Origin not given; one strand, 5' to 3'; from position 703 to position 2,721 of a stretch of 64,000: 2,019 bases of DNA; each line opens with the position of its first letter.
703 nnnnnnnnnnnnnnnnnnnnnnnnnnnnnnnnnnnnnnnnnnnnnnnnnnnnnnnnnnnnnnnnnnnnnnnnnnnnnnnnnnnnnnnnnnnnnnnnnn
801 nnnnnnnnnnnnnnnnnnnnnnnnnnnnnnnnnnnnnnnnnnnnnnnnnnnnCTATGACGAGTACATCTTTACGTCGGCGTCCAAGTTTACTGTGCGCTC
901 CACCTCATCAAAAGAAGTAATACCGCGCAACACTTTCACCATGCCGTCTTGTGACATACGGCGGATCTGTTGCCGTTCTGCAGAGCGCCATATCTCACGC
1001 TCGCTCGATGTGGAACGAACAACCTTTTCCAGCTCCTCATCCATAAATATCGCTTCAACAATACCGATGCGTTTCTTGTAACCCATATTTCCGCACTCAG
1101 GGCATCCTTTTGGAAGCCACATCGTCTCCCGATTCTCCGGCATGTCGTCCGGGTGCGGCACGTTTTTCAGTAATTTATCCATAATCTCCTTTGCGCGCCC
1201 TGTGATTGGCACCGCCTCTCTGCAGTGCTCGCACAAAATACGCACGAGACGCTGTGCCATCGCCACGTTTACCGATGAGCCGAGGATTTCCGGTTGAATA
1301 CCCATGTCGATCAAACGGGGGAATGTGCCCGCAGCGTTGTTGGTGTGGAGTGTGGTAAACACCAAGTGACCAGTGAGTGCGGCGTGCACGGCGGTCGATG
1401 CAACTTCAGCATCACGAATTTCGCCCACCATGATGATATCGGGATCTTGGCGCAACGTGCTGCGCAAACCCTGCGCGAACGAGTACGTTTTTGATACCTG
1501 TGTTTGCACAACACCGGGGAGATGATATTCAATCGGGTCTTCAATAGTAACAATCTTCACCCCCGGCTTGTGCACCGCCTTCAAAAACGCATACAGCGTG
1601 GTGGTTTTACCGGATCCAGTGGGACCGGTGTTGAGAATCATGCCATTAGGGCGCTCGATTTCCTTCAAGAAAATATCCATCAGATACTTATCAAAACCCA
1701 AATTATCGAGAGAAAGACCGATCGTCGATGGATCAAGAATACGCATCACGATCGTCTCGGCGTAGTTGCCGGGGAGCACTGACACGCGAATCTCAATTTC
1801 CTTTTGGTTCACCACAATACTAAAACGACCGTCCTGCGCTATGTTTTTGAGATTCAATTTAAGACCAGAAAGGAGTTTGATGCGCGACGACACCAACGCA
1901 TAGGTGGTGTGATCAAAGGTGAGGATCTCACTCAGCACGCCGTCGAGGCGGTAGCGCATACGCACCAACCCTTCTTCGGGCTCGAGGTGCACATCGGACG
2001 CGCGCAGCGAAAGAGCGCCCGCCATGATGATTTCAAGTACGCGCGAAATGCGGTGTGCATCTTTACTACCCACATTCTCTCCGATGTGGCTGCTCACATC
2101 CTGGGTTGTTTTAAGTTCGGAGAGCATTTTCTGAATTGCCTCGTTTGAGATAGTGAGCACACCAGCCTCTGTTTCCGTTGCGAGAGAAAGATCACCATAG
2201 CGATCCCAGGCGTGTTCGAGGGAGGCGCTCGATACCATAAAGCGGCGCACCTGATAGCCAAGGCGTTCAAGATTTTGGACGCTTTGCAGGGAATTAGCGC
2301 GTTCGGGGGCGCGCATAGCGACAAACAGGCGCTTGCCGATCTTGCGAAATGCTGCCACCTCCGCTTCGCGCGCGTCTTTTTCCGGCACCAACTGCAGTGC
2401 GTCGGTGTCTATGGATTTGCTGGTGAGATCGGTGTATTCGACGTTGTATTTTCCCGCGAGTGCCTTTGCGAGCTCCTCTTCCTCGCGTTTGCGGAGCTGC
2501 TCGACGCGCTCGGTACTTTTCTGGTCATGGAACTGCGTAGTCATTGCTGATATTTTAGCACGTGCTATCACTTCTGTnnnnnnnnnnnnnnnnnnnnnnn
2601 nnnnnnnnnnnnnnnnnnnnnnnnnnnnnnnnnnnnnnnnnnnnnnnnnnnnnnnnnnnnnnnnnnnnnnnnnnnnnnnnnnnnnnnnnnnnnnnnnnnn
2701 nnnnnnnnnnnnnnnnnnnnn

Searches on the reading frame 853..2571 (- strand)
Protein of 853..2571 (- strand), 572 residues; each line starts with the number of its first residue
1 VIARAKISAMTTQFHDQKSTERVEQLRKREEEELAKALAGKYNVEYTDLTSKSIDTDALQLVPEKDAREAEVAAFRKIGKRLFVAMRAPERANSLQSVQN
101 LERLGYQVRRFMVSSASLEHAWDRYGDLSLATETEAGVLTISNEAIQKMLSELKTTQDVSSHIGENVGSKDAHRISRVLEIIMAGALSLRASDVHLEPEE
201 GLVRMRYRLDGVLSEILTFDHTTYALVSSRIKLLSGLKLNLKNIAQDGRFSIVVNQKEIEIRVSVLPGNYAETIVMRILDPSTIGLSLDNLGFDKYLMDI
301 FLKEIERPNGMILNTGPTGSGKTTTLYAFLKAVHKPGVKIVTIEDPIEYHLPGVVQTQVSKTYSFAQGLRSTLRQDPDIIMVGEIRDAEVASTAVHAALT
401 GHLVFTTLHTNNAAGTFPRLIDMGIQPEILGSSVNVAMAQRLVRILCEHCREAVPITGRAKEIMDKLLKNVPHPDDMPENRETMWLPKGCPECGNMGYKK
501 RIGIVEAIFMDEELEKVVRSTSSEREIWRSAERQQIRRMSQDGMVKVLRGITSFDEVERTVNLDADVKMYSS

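Call 9: search_protein_families(library=pfam, proteins=[window:853-2571:-], max_evalue=0.01)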
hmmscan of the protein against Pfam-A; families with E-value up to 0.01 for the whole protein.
window:853-2571:- (572 aa): 6 families
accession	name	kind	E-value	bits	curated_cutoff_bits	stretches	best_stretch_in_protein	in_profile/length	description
PF00437.27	T2SSE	-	5.5e-116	387.7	24.9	1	170-559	3-370/370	Type II/IV secretion system protein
PF05157.20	MshEN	-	1.4e-08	35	23.1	1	42-129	1-87/90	MshEN domain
PF25199.1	nSTAND_NTPase5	-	0.0012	19.1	34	1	306-351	38-84/145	Novel STAND NTPase 5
PF13191.12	AAA_16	-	0.0014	19.6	32.6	0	306-357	20-64/167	AAA ATPase domain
PF13401.12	AAA_22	-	0.0081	16.9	27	0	308-342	4-40/130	AAA domain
PF20720.3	nSTAND3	-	0.0089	16.2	27.2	0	308-347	16-55/155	Novel STAND NTPase 3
